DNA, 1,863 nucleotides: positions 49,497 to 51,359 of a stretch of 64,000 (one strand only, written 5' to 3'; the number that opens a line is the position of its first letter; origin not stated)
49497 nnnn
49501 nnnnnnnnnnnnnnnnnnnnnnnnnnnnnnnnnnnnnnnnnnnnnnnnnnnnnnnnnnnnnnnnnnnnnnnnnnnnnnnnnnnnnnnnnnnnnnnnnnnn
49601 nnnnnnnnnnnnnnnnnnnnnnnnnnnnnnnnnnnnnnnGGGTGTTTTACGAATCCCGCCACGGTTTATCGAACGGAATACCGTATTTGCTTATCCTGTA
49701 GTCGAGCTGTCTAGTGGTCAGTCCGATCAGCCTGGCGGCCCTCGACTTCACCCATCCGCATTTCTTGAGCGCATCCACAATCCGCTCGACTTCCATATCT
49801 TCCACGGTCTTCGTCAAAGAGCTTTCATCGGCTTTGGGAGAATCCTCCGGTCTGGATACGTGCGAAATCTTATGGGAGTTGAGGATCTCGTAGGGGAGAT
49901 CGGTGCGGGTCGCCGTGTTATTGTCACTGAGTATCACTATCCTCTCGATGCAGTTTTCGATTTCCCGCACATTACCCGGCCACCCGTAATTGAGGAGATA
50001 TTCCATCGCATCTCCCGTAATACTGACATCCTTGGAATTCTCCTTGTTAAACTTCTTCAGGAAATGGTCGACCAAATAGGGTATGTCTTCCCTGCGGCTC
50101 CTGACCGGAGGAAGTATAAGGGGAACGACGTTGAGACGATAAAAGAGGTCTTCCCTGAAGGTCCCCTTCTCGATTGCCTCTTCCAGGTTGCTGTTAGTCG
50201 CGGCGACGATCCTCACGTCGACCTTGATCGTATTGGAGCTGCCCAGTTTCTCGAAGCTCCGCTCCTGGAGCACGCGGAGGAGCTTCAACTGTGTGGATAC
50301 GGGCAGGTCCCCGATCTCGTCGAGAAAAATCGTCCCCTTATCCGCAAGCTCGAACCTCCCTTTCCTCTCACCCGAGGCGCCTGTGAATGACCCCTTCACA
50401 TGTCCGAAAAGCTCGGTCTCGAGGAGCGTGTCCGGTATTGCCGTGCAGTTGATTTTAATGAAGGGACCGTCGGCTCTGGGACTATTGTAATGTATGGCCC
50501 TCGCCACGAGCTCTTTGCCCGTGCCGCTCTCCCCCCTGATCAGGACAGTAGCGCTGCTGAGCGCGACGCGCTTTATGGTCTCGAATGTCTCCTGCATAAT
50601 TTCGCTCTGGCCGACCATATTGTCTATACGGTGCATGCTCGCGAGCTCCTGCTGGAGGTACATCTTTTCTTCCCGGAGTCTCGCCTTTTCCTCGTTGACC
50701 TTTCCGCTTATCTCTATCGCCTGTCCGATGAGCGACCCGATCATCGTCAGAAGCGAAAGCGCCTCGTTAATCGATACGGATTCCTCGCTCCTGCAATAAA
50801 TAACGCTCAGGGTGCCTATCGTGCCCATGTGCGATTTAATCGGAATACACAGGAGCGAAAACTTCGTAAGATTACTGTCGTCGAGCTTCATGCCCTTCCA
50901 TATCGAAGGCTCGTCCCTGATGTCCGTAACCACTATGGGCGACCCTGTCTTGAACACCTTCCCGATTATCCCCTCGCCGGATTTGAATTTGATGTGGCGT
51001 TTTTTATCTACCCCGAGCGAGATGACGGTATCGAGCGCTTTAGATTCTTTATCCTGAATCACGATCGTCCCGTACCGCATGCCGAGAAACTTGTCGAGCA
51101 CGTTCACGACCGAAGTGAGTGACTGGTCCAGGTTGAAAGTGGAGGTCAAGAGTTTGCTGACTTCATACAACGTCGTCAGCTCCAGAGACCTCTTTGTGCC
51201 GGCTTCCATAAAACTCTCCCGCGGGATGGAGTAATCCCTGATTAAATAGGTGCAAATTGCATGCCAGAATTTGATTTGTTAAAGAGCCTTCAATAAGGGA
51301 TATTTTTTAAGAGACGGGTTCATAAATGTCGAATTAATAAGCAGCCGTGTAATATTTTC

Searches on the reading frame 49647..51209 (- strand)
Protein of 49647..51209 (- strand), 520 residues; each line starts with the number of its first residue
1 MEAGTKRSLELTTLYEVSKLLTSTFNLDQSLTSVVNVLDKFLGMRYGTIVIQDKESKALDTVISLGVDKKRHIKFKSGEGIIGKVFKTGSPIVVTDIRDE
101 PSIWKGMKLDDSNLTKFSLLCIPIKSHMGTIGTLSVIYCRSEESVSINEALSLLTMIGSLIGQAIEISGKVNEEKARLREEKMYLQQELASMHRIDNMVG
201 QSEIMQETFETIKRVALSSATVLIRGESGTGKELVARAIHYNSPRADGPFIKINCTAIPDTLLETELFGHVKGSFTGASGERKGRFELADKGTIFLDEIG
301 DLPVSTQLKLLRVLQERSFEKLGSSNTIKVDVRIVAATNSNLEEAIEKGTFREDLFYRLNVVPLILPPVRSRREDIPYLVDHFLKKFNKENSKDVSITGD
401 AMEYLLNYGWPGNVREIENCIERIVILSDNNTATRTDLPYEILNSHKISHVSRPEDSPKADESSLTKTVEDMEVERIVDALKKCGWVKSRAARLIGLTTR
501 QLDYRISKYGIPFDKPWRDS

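Call 5: search_protein_families(library=pfam, proteins=[window:49647-51209:-])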
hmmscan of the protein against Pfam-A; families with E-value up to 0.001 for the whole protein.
window:49647-51209:- (520 aa): 9 families
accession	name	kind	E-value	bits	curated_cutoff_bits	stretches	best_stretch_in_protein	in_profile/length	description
PF00158.32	Sigma54_activat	-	5.7e-74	247.8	20.2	1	198-364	1-167/168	Sigma-54 interaction domain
PF25601.1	AAA_lid_14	-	2.8e-27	94.8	27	1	370-449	1-81/87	AAA+ ATPase lid domain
PF14532.12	Sigma54_activ_2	-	1.5e-19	71.1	25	1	199-368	1-137/138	Sigma-54 interaction domain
PF13185.12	GAF_2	-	2.1e-13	51.1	28.6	1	27-166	4-136/136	GAF domain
PF02954.25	HTH_8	-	1.3e-12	47.7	22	1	468-509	1-42/42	Bacterial regulatory protein, Fis family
PF01590.32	GAF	-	1.6e-11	45.3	22.4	1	26-165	1-133/133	GAF domain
PF07728.20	AAA_5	-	7.1e-05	23.3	22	1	222-341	2-124/139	AAA domain (dynein-related subfamily)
PF13492.12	GAF_3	-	0.00019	22.3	27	1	26-166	1-128/129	GAF domain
PF00004.35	AAA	-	0.00036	21.4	21.2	1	222-346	1-118/131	ATPase family associated with various cellular activities (AAA)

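Call 13: find_related_loci(query=window:49650-51209:-, collection=genome_contigs, flank=10000)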
Query window:49650-51209:- (520 aa) in genome_contigs; peptide patterns used: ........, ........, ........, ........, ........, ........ (x = any residue, [..] = any of these).
600 stretches matched a pattern (row limit reached: there are more); 598 encode a relative of the query (tblastn E <= 1e-3); the best 80 are kept; 80 distinct loci.
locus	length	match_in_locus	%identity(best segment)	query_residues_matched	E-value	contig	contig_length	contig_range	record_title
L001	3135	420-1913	45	8-511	7e-148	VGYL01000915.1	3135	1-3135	MAG: Planctomycetota bacterium isolate K_DeepCast_250m_m1_352 K_DeepCast_250m_m1_352_Ga0194125_10070776, whole genome sh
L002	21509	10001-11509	45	3-511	2e-137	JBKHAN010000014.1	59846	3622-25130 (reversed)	MAG: Spirochaetaceae bacterium isolate D1M01_18 NODE_390_length_59846_cov_7.369002, whole genome shotgun sequence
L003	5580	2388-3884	45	7-511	1e-137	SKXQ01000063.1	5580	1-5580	MAG: Spirochaetaceae bacterium isolate CSSed162cmB_249 CSSed16-2cmB-73581, whole genome shotgun sequence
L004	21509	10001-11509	44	2-511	6e-136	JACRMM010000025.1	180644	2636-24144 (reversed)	MAG: Deltaproteobacteria bacterium isolate NC_groundwater_1907_Pr3_S2p5_68_52 SR2-18-S2p5_coassembly_scaffold_41877, who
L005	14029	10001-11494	45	8-511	2e-134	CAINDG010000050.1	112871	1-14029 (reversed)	MAG: uncultured planctomycete isolate A14_bin-1425 genome assembly, contig: bin-1425:50/54, whole genome shotgun sequenc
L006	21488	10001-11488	44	10-511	1e-131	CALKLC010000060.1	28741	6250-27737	MAG: uncultured Spirochaetales bacterium isolate R1_Bin_Bin_54_1 genome assembly, contig: c_000001550678, whole genome s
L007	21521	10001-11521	44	9-515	4e-130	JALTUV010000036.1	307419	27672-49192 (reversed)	MAG: Hydrogenothermaceae bacterium isolate S141_maxbin2_scaf2bin.009 S141_NODE_5_length_307419_cov_98.304883, whole geno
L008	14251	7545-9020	44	10-511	6e-130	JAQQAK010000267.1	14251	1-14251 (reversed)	MAG: Spirochaetaceae bacterium isolate JB007 k141_38642, whole genome shotgun sequence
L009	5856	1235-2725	44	10-511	5e-130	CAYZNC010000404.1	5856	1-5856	MAG TPA_asm: uncultured Bacteroidales bacterium isolate binchicken_co50_368 genome assembly, contig: NODE_19671_length_5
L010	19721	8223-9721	47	10-515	1e-125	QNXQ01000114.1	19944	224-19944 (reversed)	MAG: Aquifex sp. isolate MAG 11 Ga0232635_1000370, whole genome shotgun sequence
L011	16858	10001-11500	42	10-518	8e-125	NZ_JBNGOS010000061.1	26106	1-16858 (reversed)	Saccharicrinis sp. 156 c_000000000061, whole genome shotgun sequence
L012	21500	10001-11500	42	10-518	6e-124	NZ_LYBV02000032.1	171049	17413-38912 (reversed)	Saccharicrinis aurantiacus strain HQYD1 contig32, whole genome shotgun sequence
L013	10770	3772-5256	42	10-511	2e-123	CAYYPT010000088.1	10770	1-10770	MAG TPA_asm: uncultured bacterium isolate binchicken_co184_744 genome assembly, contig: NODE_12073_length_10770_cov_11.3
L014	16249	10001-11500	42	10-518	6e-123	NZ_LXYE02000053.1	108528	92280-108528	Labilibacter marinus strain Y11 contig53, whole genome shotgun sequence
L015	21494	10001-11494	42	10-511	5e-123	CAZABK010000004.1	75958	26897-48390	MAG TPA_asm: uncultured Verrucomicrobiota bacterium isolate SRP167671_co2_231 genome assembly, contig: NODE_401_length_7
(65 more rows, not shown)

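Call 18: find_encoding_contigs(protein=window:49647-51209:-, flank=2000, max_places=4)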
Protein window:49647-51209:- (520 aa): no gene with exactly this product is on record in the collection.

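Call 21: find_homologous_proteins(query=window:49650-51209:-, max_evalue=1e-60)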
Query window:49650-51209:- (520 aa): 7996 proteins with E <= 1e-60 among 8000 candidates; the best 120 are listed.
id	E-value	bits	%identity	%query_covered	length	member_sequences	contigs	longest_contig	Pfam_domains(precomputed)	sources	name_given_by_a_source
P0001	0.0e+0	1102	96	100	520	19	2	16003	PF13185.13,PF00158.33,PF25601.2,PF01590.33,PF02954.26,PF14532.13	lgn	-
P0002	0.0e+0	1082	94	100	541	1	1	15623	PF13185.13,PF00158.33,PF25601.2,PF01590.33,PF02954.26,PF14532.13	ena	-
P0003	0.0e+0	1032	90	100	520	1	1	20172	PF13185.13,PF00158.33,PF25601.2,PF01590.33,PF02954.26,PF14532.13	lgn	-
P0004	0.0e+0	1029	89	100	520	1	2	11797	PF13185.13,PF00158.33,PF25601.2,PF01590.33,PF02954.26,PF14532.13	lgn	-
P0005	0.0e+0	1027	89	100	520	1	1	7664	PF13185.13,PF00158.33,PF25601.2,PF01590.33,PF02954.26,PF14532.13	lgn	-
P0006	0.0e+0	1024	89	100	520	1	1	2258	PF13185.13,PF00158.33,PF25601.2,PF01590.33,PF02954.26,PF14532.13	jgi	jgi:Nif-specific regulatory protein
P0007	0.0e+0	1024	89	100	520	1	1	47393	PF13185.13,PF00158.33,PF25601.2,PF01590.33,PF02954.26,PF14532.13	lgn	-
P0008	5.8e-252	855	73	99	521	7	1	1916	PF13185.13,PF00158.33,PF25601.2,PF01590.33,PF02954.26,PF14532.13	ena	-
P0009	7.6e-251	851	74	100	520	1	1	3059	PF13185.13,PF00158.33,PF25601.2,PF01590.33,PF02954.26,PF13492.13,PF14532.13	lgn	-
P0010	8.1e-248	841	72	99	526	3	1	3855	PF13185.13,PF00158.33,PF25601.2,PF01590.33,PF02954.26,PF14532.13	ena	-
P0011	8.1e-245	831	71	100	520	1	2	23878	PF13185.13,PF00158.33,PF25601.2,PF01590.33,PF02954.26,PF14532.13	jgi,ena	-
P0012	1.2e-244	831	72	98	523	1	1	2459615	PF13185.13,PF00158.33,PF25601.2,PF01590.33,PF02954.26,PF14532.13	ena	-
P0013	3.8e-243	826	71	99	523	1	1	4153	PF13185.13,PF00158.33,PF25601.2,PF01590.33,PF02954.26,PF14532.13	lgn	-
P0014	4.4e-240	816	70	98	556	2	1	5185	PF13185.13,PF00158.33,PF25601.2,PF01590.33,PF02954.26,PF14532.13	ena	-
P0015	2.9e-237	806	68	100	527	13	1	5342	PF13185.13,PF00158.33,PF25601.2,PF01590.33,PF02954.26,PF14532.13,PF07728.21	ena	-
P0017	9.8e-232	788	67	100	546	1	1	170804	PF13185.13,PF00158.33,PF25601.2,PF01590.33,PF02954.26,PF14532.13,PF07728.21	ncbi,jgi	-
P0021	1.7e-199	682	58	98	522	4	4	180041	PF13185.13,PF00158.33,PF25601.2,PF01590.33,PF02954.26,PF14532.13,PF07728.21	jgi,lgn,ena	-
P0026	5.3e-195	667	58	99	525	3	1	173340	PF13185.13,PF00158.33,PF25601.2,PF01590.33,PF02954.26,PF14532.13,PF07728.21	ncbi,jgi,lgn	jgi:Nif-specific regulatory protein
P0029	1.6e-192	659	58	99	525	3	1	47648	PF13185.13,PF00158.33,PF25601.2,PF01590.33,PF02954.26,PF14532.13,PF07728.21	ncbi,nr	ncbi:Nif-specific regulatory protein [bacterium HR37]|nr:Nif-specific regulatory protein [bacterium 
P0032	3.6e-190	651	56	99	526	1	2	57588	PF13185.13,PF00158.33,PF25601.2,PF01590.33,PF02954.26,PF14532.13,PF07728.21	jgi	-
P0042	3.0e-160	552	51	97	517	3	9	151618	PF13185.13,PF00158.33,PF25601.2,PF01590.33,PF02954.26,PF13492.13,PF14532.13,PF07728.21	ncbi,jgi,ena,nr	ncbi:MAG TPA: nif-specific transcriptional activator NifA [Nitrospiria bacterium]|jgi:Nif-specific r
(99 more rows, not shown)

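Call 22: find_encoding_contigs(protein=P0007, flank=10000, max_places=2)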
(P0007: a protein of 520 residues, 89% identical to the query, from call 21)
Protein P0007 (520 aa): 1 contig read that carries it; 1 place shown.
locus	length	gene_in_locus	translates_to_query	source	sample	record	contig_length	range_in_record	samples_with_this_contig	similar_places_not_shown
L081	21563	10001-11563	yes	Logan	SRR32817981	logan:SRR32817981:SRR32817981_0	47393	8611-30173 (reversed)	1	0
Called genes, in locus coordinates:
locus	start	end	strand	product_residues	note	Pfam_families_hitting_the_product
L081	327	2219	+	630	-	PF04960:Glutaminase, PF00027:cNMP_binding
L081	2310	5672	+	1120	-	PF04773:FecR, PF13371:TPR_9 (faint), PF13431:TPR_17 (faint), PF00515:TPR_1 (faint), PF07719:TPR_2 (faint), PF13181:TPR_8 (faint), PF13414:TPR_11 (faint), PF13424:TPR_12 (faint), +4 more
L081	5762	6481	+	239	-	-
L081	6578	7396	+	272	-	-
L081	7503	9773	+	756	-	PF05226:CHASE2, PF00211:Guanylate_cyc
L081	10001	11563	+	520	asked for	PF01590:GAF, PF13185:GAF_2, PF00158:Sigma54_activat, PF14532:Sigma54_activ_2, PF25601:AAA_lid_14, PF02954:HTH_8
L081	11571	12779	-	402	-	PF03453:MoeA_N, PF00994:MoCF_biosynth, PF03454:MoeA_C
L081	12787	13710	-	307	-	PF01967:MoaC, PF00994:MoCF_biosynth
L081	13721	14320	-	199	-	PF12804:NTP_transf_3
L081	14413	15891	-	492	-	PF13372:Alginate_exp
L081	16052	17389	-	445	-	PF07690:MFS_1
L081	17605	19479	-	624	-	PF03460:NIR_SIR_ferr, PF01077:NIR_SIR, PF03460:NIR_SIR_ferr, PF01077:NIR_SIR, PF00355:Rieske, PF13806:Rieske_2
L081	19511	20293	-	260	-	PF02597:ThiS, PF02391:MoaE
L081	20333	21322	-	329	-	PF04055:Radical_SAM, PF13353:Fer4_12 (weak), PF06463:Mob_synth_C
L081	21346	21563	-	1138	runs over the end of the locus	PF04879:Molybdop_Fe4S4, PF00384:Molybdopterin, PF01568:Molydop_binding, PF07992:Pyr_redox_2, PF00070:Pyr_redox, PF18267:Rubredoxin_C, PF04324:Fer2_BFD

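Call 23: find_encoding_contigs(protein=P0012, flank=10000, max_places=2)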
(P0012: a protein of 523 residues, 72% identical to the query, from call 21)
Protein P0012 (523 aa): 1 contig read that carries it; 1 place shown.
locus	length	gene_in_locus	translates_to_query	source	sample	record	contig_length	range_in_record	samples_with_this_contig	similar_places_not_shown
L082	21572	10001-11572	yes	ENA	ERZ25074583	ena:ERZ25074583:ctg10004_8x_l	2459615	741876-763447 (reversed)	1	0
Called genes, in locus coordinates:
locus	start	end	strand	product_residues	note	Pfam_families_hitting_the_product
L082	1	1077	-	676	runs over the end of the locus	-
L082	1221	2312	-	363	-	PF00478:IMPDH (faint), PF01070:FMN_dh (faint), PF03060:NMO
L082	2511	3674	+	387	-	PF25919:BSH_CusB (faint), PF25917:BSH_RND, PF25973:BSH_CzcB (weak), PF25876:HH_MFP_RND, PF25885:HH_EMRA (weak), PF25944:Beta-barrel_RND, PF25967:RND-MFP_C, PF25989:YknX_C (weak)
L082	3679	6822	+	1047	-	PF00873:ACR_tran, PF03176:MMPL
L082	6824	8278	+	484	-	PF02321:OEP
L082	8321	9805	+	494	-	PF11074:DUF2779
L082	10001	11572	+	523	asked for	PF01590:GAF, PF13185:GAF_2, PF00158:Sigma54_activat, PF14532:Sigma54_activ_2, PF25601:AAA_lid_14, PF02954:HTH_8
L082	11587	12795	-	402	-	PF03453:MoeA_N, PF00994:MoCF_biosynth, PF03454:MoeA_C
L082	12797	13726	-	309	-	PF01967:MoaC, PF00994:MoCF_biosynth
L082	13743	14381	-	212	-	PF12804:NTP_transf_3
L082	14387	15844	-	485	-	PF13372:Alginate_exp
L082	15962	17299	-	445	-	PF07690:MFS_1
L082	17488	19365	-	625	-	PF03460:NIR_SIR_ferr, PF01077:NIR_SIR, PF03460:NIR_SIR_ferr, PF00355:Rieske, PF13806:Rieske_2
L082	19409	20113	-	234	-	PF02597:ThiS, PF02391:MoaE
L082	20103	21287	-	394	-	PF16983:MFS_MOT1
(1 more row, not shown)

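Call 24: find_encoding_contigs(protein=P0017, flank=10000, max_places=2)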
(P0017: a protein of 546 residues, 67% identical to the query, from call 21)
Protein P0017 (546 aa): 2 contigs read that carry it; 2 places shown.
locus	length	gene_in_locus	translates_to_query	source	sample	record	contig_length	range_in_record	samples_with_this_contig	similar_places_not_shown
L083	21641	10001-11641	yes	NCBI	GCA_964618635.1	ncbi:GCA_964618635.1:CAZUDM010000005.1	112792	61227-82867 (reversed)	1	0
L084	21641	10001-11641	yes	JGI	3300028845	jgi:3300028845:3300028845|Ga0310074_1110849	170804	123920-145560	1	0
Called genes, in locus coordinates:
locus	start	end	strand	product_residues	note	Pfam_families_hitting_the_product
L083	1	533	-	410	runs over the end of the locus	PF14067:LssY_C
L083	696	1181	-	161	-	-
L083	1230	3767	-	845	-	PF00884:Sulfatase, PF16347:SGSH_C (weak)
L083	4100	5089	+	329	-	PF00165:HTH_AraC (faint), PF12833:HTH_18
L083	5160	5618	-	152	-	-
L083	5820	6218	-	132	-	PF09917:DUF2147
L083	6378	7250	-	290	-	-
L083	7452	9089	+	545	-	PF02776:TPP_enzyme_N, PF00205:TPP_enzyme_M, PF02775:TPP_enzyme_C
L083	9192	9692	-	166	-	PF07883:Cupin_2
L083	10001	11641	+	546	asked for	PF01590:GAF, PF13185:GAF_2, PF07728:AAA_5 (faint), PF00158:Sigma54_activat, PF14532:Sigma54_activ_2, PF25601:AAA_lid_14, PF02954:HTH_8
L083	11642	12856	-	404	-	PF03453:MoeA_N, PF00994:MoCF_biosynth, PF03454:MoeA_C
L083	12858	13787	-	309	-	PF01967:MoaC, PF00994:MoCF_biosynth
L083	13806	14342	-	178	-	PF12804:NTP_transf_3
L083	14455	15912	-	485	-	PF13372:Alginate_exp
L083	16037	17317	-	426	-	PF07690:MFS_1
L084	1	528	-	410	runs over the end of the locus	PF14067:LssY_C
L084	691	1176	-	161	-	-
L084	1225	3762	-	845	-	PF00884:Sulfatase, PF16347:SGSH_C (weak)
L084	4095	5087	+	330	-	PF00165:HTH_AraC (faint), PF12833:HTH_18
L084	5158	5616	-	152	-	-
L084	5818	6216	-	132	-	PF09917:DUF2147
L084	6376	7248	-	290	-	-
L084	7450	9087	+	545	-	PF02776:TPP_enzyme_N, PF00205:TPP_enzyme_M, PF02775:TPP_enzyme_C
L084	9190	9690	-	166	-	PF07883:Cupin_2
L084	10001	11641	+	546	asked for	PF01590:GAF, PF13185:GAF_2, PF07728:AAA_5 (faint), PF00158:Sigma54_activat, PF14532:Sigma54_activ_2, PF25601:AAA_lid_14, PF02954:HTH_8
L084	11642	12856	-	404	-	PF03453:MoeA_N, PF00994:MoCF_biosynth, PF03454:MoeA_C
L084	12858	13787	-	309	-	PF01967:MoaC, PF00994:MoCF_biosynth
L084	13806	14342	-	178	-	PF12804:NTP_transf_3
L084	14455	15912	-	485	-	PF13372:Alginate_exp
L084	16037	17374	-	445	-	PF05631:MFS_5 (weak), PF07690:MFS_1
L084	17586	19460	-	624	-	PF03460:NIR_SIR_ferr, PF01077:NIR_SIR, PF03460:NIR_SIR_ferr, PF00355:Rieske, PF13806:Rieske_2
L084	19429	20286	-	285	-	PF02597:ThiS, PF02391:MoaE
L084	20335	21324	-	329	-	PF04055:Radical_SAM, PF13353:Fer4_12 (weak), PF06463:Mob_synth_C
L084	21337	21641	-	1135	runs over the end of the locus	PF04879:Molybdop_Fe4S4, PF00384:Molybdopterin, PF01568:Molydop_binding, PF07992:Pyr_redox_2, PF00070:Pyr_redox, PF18267:Rubredoxin_C, PF04324:Fer2_BFD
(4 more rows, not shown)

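Call 32: search_protein_families(library=ncbifam, proteins=[window:49647-51209:-], max_evalue=0.00001)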
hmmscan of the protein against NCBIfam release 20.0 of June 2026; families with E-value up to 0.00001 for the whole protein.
window:49647-51209:- (520 aa): 26 families (the best 25 are shown)
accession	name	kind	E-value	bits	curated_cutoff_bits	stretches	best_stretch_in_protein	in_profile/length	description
TIGR01817.1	nifA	equivalog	1.1e-164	549.2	528.85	1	9-513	2-531/534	nif-specific transcriptional activator NifA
NF008469.0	PRK11361.1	equivalog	3.9e-119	398.4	714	1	178-511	125-456/461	acetoacetate metabolism transcriptional regulator AtoC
NF041552.1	TF_PrdR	equivalog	1.4e-112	377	795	1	167-510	240-577/577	sigma-54 dependent transcriptional regulator PrdR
NF038308.1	RNA_repair_RtcR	equivalog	8.5e-104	348.3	650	1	179-519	163-526/530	RNA repair transcriptional activator RtcR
NF003451.0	PRK05022.1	equivalog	1.8e-103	347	476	1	123-502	119-501/512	nitric oxide reductase transcriptional regulator NorR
TIGR01818.1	ntrC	equivalog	9.7e-101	337.8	558.6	1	182-456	120-395/463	nitrogen regulation protein NR(I)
TIGR02915.1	PEP_resp_reg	equivalog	5e-99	332.1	502.6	1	177-511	121-444/445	PEP-CTERM-box response regulator transcription factor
NF011958.0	PRK15429.1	equivalog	3.9e-93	313.3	830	1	16-512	192-687/692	formate hydrogenlyase transcriptional activator FlhA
NF050807.1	TransRegFlbDCaul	equivalog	5.3e-93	312.3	750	1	196-509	118-438/454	sigma-54-dependent transcriptional regulator FlbD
NF007689.0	PRK10365.1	equivalog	2.2e-92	310.1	760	1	197-507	140-440/441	sigma-54-dependent response regulator transcription factor ZraR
NF041906.1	V4R_TF_MobR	exception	1.3e-89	301.2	999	1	175-509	211-544/544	phenol degradation transcriptional regulator MobR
NF041946.1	LuxO_transreg_Vib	equivalog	2.2e-86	290.5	800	1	187-468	124-406/463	quorum-sensing sigma-54 dependent transcriptional regulator LuxO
NF008176.1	PRK10923.1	equivalog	1.1e-85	288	620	1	191-453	133-396/469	nitrogen regulation protein NR(I)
TIGR02329.1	propionate_PrpR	equivalog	2.8e-85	286.9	499.2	1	163-502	181-520/526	propionate catabolism operon regulatory protein PrpR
TIGR02974.1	phageshock_pspF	equivalog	1.8e-84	283.8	443.55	1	198-509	1-336/336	phage shock protein operon transcriptional activator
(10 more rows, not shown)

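Call 33: search_solved_structures(query=window:49647-51209:-, max_evalue=1e-10)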
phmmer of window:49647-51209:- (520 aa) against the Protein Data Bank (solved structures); distinct sequences matched with E-value up to 1e-10: 41.
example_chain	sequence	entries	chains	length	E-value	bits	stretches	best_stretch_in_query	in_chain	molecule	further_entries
9qq6_C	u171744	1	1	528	1.4e-120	406.6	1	9-511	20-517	Nif-specific regulatory protein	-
1ojl_A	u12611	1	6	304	1.6e-85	291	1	197-507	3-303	TRANSCRIPTIONAL REGULATORY PROTEIN ZRAR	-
26jl_A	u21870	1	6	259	1.4e-83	284.6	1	194-439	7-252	Flagellar regulatory protein A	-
6jdi_A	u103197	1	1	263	1.2e-80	274.9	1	197-432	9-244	Nitrogen assimilation regulatory protein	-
7ejw_C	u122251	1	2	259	6e-80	272.6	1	197-432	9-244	Transcriptional regulator FleQ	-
6j7e_A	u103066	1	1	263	6e-80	272.6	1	197-432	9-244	Nitrogen assimilation regulatory protein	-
5exp_A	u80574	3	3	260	7.1e-80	272.4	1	197-432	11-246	Transcriptional regulator FleQ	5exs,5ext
8p53_C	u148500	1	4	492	1.1e-79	271.7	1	196-439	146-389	Transcriptional regulator FleQ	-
5exx_A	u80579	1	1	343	1.3e-79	271.5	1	197-439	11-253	Transcriptional regulator FleQ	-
6jdl_A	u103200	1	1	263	1.6e-79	271.2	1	197-432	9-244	Nitrogen assimilation regulatory protein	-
8pb9_D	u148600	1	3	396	1.8e-79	271.1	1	196-431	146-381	Transcriptional regulator FleQ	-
4l4u_A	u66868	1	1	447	3.2e-77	263.6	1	167-511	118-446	Transcriptional regulator (NtrC family)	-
6iy8_A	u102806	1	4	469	7.6e-76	259.1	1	181-433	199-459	Positive regulator CapR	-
1ny5_A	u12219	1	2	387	1.7e-73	251.3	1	166-438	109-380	transcriptional regulator (NtrC family)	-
3dzd_A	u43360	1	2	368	3.8e-73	250.2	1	198-430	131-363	Transcriptional regulator (NtrC family)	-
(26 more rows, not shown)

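Call 53: find_encoding_contigs(protein=P0021, flank=10000, max_places=1)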
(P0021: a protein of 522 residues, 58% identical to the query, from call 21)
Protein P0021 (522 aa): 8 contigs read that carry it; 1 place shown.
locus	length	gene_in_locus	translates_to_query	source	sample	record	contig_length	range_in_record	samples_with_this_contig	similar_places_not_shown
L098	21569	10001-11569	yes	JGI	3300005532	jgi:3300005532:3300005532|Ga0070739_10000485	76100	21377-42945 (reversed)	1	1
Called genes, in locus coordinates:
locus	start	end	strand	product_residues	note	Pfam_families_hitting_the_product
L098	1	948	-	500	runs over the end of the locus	PF07995:GSDH, PF13620:CarboxypepD_reg, PF17210:SdrD_B, PF22904:NOMO1-like_2nd (weak)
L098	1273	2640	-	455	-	PF01656:CbiA, PF13500:AAA_26, PF07685:GATase_3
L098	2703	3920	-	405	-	PF04966:OprB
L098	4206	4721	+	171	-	-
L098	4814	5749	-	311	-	-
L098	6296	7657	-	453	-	PF02878:PGM_PMM_I, PF02879:PGM_PMM_II, PF02880:PGM_PMM_III, PF00408:PGM_PMM_IV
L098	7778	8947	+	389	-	PF13742:tRNA_anti_2, PF01336:tRNA_anti-codon, PF02601:Exonuc_VII_L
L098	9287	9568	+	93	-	PF03683:UPF0175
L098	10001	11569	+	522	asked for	PF01590:GAF, PF13185:GAF_2, PF00158:Sigma54_activat, PF14532:Sigma54_activ_2, PF07728:AAA_5 (weak), PF25601:AAA_lid_14, PF02954:HTH_8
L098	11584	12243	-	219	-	PF12804:NTP_transf_3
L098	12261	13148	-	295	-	PF04055:Radical_SAM, PF06463:Mob_synth_C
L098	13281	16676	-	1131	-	PF04879:Molybdop_Fe4S4, PF00384:Molybdopterin, PF01568:Molydop_binding, PF07992:Pyr_redox_2, PF00070:Pyr_redox, PF18267:Rubredoxin_C, PF04324:Fer2_BFD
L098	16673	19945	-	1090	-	PF07992:Pyr_redox_2, PF13738:Pyr_redox_3, PF00070:Pyr_redox, PF18267:Rubredoxin_C, PF03460:NIR_SIR_ferr, PF01077:NIR_SIR, PF03460:NIR_SIR_ferr, PF01077:NIR_SIR, +5 more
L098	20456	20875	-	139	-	-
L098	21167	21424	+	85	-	PF02604:PhdYeFM_antitox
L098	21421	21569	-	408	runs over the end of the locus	PF07690:MFS_1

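Call 54: find_encoding_contigs(protein=P0029, flank=10000, max_places=1)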
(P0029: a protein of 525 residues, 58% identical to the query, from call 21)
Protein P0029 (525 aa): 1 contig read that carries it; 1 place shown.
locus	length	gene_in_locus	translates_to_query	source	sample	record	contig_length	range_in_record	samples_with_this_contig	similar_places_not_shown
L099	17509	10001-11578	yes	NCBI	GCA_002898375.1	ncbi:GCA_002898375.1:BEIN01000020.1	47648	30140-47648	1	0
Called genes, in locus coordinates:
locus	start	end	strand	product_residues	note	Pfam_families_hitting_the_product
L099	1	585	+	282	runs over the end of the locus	-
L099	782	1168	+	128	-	-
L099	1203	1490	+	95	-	-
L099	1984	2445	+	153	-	-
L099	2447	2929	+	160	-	PF13513:HEAT_EZ (faint), PF02985:HEAT (faint), PF13646:HEAT_2, PF03130:HEAT_PBS (faint), PF13646:HEAT_2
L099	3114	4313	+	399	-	PF07690:MFS_1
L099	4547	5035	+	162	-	-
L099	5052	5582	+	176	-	PF02627:CMD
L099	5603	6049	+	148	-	-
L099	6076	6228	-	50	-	PF03030:H_PPase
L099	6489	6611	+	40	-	-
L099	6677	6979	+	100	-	-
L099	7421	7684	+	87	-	PF01934:HepT-like (weak)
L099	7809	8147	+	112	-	PF00543:P-II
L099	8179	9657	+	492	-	PF00909:Ammonium_transp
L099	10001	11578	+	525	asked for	PF01590:GAF, PF13185:GAF_2, PF00158:Sigma54_activat, PF14532:Sigma54_activ_2, PF07728:AAA_5 (weak), PF25601:AAA_lid_14, PF02954:HTH_8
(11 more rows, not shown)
